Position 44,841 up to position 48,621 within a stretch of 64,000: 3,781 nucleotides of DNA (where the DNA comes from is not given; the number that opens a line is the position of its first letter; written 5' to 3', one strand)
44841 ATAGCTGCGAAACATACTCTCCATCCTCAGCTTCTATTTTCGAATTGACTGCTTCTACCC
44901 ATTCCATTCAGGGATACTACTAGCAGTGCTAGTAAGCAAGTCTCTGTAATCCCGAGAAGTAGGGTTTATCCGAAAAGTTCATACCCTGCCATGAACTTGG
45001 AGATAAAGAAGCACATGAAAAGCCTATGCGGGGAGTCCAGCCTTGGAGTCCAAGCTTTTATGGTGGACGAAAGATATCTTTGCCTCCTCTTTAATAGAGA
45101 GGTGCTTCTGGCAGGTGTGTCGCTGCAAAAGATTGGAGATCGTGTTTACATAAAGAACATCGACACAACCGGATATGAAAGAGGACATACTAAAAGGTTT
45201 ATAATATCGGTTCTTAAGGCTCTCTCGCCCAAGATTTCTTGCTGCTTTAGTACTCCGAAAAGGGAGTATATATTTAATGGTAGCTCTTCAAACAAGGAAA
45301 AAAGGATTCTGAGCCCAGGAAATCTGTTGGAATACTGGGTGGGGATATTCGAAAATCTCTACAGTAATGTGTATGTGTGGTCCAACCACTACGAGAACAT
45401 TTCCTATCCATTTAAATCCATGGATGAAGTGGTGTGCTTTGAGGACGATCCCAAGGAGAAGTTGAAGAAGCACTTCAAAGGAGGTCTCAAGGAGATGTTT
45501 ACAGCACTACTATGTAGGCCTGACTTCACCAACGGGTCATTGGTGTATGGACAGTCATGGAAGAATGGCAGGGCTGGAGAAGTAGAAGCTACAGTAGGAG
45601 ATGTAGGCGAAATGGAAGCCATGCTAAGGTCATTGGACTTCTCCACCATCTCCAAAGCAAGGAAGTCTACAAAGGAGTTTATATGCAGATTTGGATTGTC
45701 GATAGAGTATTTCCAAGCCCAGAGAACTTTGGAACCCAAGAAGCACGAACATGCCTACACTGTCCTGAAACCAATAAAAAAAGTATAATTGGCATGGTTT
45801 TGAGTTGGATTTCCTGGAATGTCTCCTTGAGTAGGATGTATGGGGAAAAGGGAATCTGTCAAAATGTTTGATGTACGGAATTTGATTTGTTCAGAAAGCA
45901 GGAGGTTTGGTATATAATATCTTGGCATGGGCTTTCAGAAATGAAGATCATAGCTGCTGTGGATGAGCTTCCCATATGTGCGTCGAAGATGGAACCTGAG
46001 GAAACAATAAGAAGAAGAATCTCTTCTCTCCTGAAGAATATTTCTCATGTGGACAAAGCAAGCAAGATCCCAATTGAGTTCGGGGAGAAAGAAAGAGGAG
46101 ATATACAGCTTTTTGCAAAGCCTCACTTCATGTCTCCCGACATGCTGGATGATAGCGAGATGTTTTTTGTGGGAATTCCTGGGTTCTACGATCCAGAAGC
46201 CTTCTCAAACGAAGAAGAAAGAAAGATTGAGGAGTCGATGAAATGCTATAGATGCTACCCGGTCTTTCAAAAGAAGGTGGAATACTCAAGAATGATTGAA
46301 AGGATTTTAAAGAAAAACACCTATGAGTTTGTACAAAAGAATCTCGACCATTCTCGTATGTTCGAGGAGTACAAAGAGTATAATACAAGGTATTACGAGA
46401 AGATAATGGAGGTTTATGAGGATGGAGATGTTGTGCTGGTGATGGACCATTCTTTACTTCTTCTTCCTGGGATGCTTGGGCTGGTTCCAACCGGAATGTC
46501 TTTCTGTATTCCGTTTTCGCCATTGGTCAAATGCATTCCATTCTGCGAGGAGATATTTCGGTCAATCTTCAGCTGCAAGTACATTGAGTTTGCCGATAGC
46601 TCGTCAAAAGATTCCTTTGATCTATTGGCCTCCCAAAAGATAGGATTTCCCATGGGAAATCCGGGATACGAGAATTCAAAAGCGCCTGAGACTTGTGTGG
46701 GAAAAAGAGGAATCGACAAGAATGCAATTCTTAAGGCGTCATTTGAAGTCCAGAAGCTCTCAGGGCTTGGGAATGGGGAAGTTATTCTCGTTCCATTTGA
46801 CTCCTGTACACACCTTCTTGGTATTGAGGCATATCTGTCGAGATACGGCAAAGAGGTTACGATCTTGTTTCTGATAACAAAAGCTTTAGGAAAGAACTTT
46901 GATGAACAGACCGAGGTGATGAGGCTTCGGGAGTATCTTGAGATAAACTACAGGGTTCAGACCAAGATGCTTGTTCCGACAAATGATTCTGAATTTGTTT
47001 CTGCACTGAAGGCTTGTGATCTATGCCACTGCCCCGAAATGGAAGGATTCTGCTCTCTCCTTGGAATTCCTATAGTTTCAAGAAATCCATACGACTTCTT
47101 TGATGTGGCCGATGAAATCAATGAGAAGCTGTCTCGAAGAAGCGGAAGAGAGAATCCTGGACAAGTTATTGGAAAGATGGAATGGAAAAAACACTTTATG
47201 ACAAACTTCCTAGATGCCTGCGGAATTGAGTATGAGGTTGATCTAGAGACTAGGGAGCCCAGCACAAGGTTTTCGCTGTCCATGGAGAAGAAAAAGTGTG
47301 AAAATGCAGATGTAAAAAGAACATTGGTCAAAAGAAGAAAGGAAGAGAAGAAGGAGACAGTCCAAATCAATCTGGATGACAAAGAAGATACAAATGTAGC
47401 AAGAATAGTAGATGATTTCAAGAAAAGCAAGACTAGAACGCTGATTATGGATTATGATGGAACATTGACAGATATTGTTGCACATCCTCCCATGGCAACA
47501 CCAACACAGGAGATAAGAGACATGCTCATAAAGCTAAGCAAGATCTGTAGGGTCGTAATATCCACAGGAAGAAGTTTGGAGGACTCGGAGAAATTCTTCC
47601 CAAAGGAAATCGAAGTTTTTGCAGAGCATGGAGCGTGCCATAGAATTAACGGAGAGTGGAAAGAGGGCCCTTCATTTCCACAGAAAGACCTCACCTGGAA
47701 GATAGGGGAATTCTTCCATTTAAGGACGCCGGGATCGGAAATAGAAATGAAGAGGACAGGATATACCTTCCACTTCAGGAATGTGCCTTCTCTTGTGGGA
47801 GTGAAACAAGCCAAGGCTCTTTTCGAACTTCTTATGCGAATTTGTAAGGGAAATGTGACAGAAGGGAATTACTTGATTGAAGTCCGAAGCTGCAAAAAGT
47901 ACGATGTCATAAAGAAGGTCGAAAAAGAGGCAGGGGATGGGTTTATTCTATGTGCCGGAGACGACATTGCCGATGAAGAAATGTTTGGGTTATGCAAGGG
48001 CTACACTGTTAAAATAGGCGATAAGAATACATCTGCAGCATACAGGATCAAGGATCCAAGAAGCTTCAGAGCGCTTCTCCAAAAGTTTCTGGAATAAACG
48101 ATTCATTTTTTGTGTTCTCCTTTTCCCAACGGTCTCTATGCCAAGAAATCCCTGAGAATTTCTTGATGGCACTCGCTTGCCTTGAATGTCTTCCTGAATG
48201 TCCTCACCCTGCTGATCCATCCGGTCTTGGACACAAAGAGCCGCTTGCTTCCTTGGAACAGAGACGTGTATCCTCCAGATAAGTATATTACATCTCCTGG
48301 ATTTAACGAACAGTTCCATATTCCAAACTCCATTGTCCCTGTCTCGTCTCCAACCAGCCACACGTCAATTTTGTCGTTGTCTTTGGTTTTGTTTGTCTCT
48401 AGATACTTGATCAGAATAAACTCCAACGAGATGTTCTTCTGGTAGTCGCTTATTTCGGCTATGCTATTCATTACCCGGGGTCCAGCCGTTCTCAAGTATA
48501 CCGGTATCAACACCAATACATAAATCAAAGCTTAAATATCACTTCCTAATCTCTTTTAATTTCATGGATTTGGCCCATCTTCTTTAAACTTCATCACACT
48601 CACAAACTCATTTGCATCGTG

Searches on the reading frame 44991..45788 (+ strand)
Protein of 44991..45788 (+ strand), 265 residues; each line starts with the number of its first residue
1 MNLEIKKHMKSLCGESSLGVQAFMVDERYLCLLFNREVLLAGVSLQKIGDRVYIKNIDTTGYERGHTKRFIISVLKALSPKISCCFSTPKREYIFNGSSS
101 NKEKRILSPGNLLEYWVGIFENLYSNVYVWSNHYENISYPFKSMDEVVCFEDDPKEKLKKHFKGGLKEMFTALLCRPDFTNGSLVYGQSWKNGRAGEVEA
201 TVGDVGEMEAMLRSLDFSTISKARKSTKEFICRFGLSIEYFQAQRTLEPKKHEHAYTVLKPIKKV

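Call 62: search_protein_families(library=pfam, proteins=[window:44991-45788:+], max_evalue=0.0001)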
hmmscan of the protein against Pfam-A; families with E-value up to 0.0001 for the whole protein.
window:44991-45788:+ (265 aa): 1 family
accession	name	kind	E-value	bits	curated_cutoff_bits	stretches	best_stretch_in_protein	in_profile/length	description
PF08214.17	HAT_KAT11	-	7.6e-09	35.7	22.5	1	53-124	112-168/350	Histone acetylation protein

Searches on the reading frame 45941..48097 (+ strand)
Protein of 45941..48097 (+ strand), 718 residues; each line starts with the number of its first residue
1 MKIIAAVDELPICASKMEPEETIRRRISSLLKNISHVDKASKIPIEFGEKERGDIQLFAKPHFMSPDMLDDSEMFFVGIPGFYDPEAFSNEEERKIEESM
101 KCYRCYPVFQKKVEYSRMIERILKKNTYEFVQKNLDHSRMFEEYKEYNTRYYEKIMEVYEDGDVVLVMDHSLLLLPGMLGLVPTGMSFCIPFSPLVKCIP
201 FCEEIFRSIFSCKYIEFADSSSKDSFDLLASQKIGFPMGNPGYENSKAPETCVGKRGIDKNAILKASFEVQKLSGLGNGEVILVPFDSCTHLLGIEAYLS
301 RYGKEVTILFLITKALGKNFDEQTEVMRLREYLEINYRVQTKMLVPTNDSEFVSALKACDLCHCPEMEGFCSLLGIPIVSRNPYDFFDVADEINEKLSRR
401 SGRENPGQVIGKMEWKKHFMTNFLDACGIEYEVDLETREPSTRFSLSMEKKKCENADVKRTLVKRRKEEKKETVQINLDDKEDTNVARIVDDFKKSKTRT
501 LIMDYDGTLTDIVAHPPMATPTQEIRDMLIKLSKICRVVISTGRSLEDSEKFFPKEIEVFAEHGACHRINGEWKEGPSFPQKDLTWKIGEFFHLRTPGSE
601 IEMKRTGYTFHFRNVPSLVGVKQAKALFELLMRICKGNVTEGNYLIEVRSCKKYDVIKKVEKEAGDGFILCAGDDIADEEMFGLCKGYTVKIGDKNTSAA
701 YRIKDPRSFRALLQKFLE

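Call 62: search_protein_families(library=pfam, proteins=[window:45941-48097:+], max_evalue=0.0001)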
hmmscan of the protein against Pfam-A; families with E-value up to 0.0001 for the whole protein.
window:45941-48097:+ (718 aa): 2 families
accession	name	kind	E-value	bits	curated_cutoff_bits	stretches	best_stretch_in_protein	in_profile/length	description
PF02358.22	Trehalose_PPase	-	4.4e-31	108.3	27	1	502-683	1-201/235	Trehalose-phosphatase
PF00982.27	Glyco_transf_20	-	2.9e-11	43.2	32.5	1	69-226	42-211/473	Glycosyltransferase family 20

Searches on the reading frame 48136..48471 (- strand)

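Call 63: search_protein_families(library=pfam, proteins=[window:48136-48471:-], max_evalue=0.0001)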
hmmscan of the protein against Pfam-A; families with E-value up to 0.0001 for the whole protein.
window:48136-48471:- (111 aa): 1 family
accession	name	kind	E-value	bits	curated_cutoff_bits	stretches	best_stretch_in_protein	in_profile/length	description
PF21473.3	Ssb-like_OB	-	2e-05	25.2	24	1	28-86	34-95/97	Single-stranded DNA binding protein Ssb-like, OB fold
